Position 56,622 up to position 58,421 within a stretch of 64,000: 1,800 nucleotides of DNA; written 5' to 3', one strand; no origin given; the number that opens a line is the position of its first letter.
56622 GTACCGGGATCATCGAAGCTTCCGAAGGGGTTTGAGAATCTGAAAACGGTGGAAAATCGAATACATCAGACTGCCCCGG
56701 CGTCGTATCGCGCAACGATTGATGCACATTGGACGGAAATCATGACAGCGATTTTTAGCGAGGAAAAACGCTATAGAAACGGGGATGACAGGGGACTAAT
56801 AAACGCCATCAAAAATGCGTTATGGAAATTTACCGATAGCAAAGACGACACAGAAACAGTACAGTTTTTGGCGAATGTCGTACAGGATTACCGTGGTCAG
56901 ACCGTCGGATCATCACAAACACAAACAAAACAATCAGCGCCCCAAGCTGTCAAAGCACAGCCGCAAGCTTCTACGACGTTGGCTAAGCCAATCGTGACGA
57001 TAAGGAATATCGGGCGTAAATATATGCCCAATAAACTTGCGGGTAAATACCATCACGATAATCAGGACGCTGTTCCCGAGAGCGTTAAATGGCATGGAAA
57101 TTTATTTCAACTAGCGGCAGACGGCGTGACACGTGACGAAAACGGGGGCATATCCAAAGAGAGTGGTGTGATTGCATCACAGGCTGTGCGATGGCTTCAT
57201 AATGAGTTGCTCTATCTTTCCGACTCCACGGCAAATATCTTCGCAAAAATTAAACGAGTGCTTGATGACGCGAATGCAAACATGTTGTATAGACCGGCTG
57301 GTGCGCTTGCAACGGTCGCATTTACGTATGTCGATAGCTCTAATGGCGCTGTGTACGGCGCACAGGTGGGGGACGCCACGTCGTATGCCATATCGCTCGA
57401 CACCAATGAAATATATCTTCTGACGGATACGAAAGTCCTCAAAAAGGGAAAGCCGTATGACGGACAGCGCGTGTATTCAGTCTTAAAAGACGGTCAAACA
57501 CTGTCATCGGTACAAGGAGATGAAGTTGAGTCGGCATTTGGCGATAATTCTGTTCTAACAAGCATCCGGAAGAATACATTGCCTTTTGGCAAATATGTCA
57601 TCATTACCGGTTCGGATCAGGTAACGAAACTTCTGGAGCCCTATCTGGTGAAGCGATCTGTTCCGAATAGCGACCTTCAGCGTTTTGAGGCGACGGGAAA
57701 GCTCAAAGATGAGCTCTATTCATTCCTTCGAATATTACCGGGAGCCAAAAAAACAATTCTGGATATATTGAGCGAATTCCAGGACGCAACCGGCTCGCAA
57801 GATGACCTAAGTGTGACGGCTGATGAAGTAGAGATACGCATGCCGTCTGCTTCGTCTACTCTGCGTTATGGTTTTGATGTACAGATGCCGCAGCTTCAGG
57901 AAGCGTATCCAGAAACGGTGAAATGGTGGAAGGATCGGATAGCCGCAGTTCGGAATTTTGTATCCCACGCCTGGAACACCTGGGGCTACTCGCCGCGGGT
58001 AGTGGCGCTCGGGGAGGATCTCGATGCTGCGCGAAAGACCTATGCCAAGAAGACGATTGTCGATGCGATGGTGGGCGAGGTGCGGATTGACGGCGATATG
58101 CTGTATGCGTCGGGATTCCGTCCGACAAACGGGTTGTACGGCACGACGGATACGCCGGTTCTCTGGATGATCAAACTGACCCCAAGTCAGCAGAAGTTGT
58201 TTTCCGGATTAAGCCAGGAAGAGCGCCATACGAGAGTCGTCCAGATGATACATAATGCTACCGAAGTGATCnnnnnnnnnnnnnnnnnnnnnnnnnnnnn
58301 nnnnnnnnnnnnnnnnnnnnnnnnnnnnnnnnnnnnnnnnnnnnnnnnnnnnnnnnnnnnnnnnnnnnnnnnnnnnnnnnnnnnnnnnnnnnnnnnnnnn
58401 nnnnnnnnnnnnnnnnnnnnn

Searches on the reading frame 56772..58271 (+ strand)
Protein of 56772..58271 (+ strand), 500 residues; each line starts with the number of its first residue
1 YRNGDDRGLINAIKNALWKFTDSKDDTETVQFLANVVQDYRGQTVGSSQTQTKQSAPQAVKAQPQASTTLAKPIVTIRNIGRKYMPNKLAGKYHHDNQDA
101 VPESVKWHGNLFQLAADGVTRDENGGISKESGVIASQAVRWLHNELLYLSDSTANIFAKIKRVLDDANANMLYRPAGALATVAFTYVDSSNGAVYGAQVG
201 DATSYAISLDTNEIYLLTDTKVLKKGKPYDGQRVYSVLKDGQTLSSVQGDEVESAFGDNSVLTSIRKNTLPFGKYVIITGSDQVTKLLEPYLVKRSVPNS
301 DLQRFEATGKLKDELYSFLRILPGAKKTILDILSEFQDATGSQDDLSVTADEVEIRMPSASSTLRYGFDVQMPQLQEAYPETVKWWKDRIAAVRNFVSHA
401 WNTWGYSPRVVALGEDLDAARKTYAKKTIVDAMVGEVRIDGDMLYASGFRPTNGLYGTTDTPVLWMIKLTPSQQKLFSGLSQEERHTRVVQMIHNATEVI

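Call 44: search_protein_families(library=pfam, proteins=[window:56772-58271:+], max_evalue=1)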
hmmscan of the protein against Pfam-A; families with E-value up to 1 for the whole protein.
window:56772-58271:+ (500 aa): 2 families
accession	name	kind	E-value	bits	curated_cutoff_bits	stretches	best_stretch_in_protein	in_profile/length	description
PF07176.17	DUF1400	-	0.062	14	23.4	1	293-330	12-50/127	Alpha/beta hydrolase of unknown function (DUF1400)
PF06363.16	Picorna_P3A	-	0.086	13.2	25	1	357-401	22-69/98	Picornaviridae P3A protein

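Call 86: search_protein_families(library=ncbifam, proteins=[window:56772-58271:+], max_evalue=1)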
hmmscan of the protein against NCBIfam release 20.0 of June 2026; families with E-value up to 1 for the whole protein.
window:56772-58271:+ (500 aa): 0 families
